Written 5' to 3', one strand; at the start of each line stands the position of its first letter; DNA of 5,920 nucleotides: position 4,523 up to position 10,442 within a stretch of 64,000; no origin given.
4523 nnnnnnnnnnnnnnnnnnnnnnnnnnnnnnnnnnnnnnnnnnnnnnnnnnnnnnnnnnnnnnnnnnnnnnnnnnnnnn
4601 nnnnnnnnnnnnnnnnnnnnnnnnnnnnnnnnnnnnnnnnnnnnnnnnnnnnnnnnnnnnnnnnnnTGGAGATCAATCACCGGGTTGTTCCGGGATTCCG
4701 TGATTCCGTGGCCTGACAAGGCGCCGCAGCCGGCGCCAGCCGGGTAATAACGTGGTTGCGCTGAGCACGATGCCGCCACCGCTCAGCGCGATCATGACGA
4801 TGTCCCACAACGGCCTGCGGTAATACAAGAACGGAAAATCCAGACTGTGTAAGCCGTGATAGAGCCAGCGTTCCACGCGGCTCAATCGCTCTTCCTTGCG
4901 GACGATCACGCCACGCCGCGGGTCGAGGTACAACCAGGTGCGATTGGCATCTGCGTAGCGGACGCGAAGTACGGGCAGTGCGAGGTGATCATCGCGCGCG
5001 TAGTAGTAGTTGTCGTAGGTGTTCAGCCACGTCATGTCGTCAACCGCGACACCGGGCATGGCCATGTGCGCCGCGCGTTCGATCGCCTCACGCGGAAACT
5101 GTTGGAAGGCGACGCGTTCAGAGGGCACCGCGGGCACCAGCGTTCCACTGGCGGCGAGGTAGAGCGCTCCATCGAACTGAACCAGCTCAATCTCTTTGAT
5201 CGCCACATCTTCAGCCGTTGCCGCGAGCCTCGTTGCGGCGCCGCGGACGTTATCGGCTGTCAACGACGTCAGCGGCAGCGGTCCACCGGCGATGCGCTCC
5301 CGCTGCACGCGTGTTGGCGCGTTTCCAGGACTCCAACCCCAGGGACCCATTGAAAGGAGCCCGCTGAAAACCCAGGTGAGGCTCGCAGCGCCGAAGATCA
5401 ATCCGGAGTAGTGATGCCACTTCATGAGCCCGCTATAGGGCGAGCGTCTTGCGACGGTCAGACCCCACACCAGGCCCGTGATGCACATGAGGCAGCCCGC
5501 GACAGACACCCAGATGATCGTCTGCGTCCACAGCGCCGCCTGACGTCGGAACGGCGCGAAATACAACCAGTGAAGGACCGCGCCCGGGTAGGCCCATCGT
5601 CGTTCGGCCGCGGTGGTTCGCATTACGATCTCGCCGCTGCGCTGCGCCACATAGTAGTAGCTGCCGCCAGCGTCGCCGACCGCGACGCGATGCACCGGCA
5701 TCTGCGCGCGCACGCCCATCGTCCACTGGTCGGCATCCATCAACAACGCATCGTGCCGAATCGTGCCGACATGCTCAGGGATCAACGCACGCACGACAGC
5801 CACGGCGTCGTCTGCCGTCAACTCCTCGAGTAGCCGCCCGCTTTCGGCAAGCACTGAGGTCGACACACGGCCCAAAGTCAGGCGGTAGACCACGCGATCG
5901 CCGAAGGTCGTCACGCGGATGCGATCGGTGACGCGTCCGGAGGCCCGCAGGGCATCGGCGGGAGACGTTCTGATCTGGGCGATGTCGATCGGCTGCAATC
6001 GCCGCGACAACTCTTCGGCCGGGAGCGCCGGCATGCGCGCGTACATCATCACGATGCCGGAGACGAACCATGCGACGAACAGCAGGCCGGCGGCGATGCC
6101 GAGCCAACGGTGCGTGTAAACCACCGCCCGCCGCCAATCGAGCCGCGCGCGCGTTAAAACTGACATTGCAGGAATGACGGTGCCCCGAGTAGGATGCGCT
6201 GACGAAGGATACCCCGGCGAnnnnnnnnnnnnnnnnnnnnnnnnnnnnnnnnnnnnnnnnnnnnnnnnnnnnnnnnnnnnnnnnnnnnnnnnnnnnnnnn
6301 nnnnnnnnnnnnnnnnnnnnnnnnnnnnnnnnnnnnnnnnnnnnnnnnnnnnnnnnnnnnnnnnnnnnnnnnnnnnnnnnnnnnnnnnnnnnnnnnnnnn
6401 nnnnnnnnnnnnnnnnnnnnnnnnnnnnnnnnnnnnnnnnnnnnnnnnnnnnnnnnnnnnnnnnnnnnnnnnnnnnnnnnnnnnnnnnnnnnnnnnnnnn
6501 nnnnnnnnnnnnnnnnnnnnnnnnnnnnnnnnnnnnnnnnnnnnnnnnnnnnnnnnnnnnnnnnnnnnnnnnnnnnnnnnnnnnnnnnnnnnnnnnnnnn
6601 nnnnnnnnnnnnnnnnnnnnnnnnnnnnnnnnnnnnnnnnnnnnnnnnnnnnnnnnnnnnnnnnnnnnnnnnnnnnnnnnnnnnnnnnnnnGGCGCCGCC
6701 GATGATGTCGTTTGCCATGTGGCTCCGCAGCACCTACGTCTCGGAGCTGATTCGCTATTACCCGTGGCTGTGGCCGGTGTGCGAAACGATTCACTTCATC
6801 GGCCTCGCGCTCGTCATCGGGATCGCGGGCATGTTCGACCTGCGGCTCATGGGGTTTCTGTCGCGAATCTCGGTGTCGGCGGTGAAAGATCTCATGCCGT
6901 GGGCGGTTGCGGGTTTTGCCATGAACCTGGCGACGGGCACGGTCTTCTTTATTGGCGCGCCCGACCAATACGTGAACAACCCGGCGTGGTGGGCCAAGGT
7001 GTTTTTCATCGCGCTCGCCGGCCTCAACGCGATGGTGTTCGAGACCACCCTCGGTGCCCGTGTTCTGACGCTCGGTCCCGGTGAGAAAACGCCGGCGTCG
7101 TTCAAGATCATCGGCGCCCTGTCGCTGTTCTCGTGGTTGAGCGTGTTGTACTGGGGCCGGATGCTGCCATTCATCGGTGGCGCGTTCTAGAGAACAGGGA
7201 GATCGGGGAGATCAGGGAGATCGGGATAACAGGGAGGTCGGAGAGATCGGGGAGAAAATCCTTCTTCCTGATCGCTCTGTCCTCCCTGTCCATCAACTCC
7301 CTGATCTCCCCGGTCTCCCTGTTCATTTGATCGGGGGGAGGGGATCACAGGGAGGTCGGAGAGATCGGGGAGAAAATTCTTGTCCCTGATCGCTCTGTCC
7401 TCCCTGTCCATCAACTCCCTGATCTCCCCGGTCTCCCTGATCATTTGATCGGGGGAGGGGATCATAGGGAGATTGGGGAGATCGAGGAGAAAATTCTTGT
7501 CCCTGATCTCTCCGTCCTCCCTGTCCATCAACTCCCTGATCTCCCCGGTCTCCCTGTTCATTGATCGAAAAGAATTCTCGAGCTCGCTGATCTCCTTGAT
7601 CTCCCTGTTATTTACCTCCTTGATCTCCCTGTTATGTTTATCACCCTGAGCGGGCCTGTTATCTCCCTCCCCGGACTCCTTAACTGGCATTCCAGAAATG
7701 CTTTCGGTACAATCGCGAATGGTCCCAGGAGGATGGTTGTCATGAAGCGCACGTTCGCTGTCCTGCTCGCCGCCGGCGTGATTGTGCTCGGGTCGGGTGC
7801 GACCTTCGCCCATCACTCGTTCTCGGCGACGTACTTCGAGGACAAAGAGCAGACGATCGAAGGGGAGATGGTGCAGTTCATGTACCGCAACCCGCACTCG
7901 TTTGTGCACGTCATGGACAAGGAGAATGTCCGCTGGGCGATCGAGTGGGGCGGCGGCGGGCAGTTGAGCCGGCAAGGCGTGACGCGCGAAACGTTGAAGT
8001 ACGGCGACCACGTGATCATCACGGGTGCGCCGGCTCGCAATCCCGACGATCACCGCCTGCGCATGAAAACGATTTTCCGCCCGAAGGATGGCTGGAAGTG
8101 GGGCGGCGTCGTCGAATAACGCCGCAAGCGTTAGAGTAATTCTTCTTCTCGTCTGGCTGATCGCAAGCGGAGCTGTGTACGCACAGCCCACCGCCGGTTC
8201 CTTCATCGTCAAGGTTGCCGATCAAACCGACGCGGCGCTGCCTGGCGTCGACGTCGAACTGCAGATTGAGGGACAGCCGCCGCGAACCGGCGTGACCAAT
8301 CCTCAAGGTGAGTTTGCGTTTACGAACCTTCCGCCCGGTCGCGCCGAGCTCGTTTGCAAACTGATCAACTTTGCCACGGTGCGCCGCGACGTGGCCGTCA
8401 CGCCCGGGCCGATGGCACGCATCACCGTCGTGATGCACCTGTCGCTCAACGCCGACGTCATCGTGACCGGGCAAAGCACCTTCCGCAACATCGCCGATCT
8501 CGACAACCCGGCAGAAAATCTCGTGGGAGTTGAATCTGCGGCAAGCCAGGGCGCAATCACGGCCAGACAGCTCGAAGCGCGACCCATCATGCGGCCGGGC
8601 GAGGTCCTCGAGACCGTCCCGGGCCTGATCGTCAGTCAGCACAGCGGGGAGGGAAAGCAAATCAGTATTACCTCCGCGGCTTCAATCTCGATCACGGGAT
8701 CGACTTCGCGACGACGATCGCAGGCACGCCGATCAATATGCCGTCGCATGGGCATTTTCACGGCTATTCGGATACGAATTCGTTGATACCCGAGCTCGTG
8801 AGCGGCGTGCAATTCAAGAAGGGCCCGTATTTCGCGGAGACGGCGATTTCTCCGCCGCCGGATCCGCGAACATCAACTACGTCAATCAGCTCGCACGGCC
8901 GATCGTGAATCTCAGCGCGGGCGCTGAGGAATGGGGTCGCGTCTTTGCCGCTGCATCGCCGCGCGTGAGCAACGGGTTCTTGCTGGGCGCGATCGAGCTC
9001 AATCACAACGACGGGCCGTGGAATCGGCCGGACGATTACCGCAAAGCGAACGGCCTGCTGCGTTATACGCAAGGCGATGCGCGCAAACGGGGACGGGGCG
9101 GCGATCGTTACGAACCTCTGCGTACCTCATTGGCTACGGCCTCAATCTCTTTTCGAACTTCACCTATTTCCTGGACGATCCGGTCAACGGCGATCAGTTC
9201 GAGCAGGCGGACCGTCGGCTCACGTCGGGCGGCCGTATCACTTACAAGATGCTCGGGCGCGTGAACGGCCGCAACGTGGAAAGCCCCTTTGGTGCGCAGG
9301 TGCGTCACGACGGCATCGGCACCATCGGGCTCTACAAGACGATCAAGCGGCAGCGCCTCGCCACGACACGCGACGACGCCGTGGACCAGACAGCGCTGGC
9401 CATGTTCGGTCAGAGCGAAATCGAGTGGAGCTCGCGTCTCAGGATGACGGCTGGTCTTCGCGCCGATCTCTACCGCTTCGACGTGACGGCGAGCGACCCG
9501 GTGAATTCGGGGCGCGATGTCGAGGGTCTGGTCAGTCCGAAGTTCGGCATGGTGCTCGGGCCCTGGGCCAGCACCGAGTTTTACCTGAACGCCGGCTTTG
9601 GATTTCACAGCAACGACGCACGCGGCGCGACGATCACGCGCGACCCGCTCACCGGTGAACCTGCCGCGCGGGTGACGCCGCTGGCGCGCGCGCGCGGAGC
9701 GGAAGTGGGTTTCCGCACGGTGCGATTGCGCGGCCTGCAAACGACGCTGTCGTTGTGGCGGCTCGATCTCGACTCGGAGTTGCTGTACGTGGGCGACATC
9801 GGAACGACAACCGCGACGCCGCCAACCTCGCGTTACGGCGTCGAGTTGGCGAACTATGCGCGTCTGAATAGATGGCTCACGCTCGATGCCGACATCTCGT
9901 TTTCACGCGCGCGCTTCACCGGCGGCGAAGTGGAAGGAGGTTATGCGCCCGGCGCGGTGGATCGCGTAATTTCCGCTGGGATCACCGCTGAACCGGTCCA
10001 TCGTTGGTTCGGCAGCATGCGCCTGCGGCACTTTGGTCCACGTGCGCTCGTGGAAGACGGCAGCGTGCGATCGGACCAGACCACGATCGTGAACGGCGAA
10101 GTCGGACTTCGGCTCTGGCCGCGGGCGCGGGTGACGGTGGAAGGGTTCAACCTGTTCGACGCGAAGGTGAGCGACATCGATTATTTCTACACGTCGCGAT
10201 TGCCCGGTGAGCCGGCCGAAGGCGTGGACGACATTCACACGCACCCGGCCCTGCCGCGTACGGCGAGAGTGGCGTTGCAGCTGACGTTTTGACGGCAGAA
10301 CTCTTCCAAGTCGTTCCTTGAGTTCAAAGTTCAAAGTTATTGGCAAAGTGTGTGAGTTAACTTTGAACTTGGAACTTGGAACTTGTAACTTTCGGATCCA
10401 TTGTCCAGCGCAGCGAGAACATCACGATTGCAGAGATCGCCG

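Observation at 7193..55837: Window-wide: gene-end spacers are filled by hairpins whose arms are tandem short words, in several distinct word families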

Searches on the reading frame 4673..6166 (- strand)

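Call 44: search_protein_families(library=pfam, proteins=[window:4673-6166:-], max_evalue=0.01)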
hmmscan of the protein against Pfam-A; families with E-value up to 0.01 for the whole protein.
window:4673-6166:- (497 aa): 2 families
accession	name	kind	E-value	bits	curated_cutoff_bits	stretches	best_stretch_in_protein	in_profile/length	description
PF03929.21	PepSY_TM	-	1.8e-06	28.4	28.8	1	18-297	3-220/295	PepSY-associated TM region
PF03188.21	Cytochrom_B561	-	0.0092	16.7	23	0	16-44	69-97/137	Eukaryotic cytochrome b561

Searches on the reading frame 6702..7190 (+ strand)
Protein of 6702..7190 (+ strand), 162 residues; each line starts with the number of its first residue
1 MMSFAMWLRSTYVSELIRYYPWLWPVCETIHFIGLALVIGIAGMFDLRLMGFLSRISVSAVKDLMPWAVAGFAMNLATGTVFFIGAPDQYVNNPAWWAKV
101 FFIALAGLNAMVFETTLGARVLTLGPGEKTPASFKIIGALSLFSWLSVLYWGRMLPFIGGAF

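Call 14: search_protein_families(library=pfam, proteins=[window:6702-7190:+])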
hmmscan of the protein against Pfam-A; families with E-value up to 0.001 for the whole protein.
window:6702-7190:+ (162 aa): 0 families

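Call 70: find_encoding_contigs(protein=window:6702-7190:+, flank=3000, max_places=6)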
Protein window:6702-7190:+ (162 aa): 2 contigs read that carry it; 2 places shown.
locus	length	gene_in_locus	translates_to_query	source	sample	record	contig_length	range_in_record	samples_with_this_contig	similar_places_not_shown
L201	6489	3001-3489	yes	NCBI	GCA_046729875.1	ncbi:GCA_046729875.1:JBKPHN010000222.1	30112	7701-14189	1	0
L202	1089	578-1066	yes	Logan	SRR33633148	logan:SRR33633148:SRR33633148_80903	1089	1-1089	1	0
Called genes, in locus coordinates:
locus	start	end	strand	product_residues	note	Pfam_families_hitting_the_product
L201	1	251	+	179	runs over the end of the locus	-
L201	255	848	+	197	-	-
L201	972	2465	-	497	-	PF03929:PepSY_TM (weak)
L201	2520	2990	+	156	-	-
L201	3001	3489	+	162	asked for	-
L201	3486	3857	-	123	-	-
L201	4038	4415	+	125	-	PF19649:DUF6152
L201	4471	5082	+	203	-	PF13620:CarboxypepD_reg, PF13715:CarbopepD_reg_2 (weak)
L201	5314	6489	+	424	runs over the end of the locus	PF00593:TonB_dep_Rec_b-barrel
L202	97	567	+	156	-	-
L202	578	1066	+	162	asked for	-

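Call 74: find_encoding_contigs(protein=window:6702-7190:+, flank=10000, max_places=2)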
Protein window:6702-7190:+ (162 aa): 3 contigs read that carry it; 2 places shown.
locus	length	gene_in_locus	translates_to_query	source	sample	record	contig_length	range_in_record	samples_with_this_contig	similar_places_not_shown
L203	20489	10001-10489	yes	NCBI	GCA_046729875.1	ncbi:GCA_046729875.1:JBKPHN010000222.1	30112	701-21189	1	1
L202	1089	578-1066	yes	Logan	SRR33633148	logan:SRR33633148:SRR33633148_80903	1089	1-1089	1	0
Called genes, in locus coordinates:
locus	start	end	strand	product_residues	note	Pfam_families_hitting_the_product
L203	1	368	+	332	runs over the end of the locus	PF01073:3Beta_HSD, PF01370:Epimerase, PF02719:Polysacc_synt_2, PF04321:RmlD_sub_bind, PF05368:NmrA, PF16363:GDP_Man_Dehyd, PF13460:NAD_binding_10, PF07993:NAD_binding_4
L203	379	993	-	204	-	PF00440:TetR_N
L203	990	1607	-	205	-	PF01725:Ham1p_like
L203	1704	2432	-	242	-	PF01138:RNase_PH, PF03725:RNase_PH_C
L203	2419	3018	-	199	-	PF10646:Germane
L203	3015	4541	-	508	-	PF07833:Cu_amine_oxidN1, PF01520:Amidase_3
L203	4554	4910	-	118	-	-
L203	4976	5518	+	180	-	PF04140:ICMT, PF04191:PEMT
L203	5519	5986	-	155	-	PF00583:Acetyltransf_1, PF13673:Acetyltransf_10, PF13508:Acetyltransf_7, PF08445:FR47, PF14542:Acetyltransf_CG (weak)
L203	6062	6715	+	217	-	PF04542:Sigma70_r2, PF08281:Sigma70_r4_2, PF04545:Sigma70_r4 (faint)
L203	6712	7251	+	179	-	-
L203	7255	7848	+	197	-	-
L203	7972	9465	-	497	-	PF03929:PepSY_TM (weak)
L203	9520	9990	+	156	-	-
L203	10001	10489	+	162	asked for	-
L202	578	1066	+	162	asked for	-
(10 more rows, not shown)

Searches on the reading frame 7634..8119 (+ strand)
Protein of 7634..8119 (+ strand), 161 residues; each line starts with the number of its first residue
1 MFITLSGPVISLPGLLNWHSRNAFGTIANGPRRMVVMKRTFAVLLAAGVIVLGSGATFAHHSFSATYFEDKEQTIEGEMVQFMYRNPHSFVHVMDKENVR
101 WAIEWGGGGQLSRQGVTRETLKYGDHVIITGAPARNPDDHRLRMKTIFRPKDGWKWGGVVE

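Call 14: search_protein_families(library=pfam, proteins=[window:7634-8119:+])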
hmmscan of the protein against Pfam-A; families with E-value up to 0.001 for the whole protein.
window:7634-8119:+ (161 aa): 1 family
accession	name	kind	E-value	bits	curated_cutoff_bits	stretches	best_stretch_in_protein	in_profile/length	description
PF19649.4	DUF6152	-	6.5e-19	68.3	27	1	51-140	3-95/98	Family of unknown function (DUF6152)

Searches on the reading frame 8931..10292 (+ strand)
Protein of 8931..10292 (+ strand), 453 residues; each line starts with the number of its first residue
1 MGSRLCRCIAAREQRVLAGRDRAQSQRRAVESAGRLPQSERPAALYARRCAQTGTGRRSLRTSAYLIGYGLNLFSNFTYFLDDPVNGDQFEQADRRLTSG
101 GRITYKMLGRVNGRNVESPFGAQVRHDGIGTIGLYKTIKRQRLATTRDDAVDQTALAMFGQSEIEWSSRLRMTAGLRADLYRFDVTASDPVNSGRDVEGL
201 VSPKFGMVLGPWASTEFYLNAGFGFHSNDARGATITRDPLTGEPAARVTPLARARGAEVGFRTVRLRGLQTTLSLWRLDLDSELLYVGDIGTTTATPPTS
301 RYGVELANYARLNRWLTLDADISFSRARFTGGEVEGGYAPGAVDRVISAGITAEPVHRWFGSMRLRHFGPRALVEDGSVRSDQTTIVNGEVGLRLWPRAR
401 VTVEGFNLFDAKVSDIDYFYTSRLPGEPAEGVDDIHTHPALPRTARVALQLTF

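Call 14: search_protein_families(library=pfam, proteins=[window:8931-10292:+])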
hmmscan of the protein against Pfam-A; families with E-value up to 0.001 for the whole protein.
window:8931-10292:+ (453 aa): 1 family
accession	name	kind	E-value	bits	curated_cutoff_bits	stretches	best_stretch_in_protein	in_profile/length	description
PF00593.30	TonB_dep_Rec_b-barrel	-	2.3e-19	71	27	1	75-408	91-436/436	TonB dependent receptor-like, beta-barrel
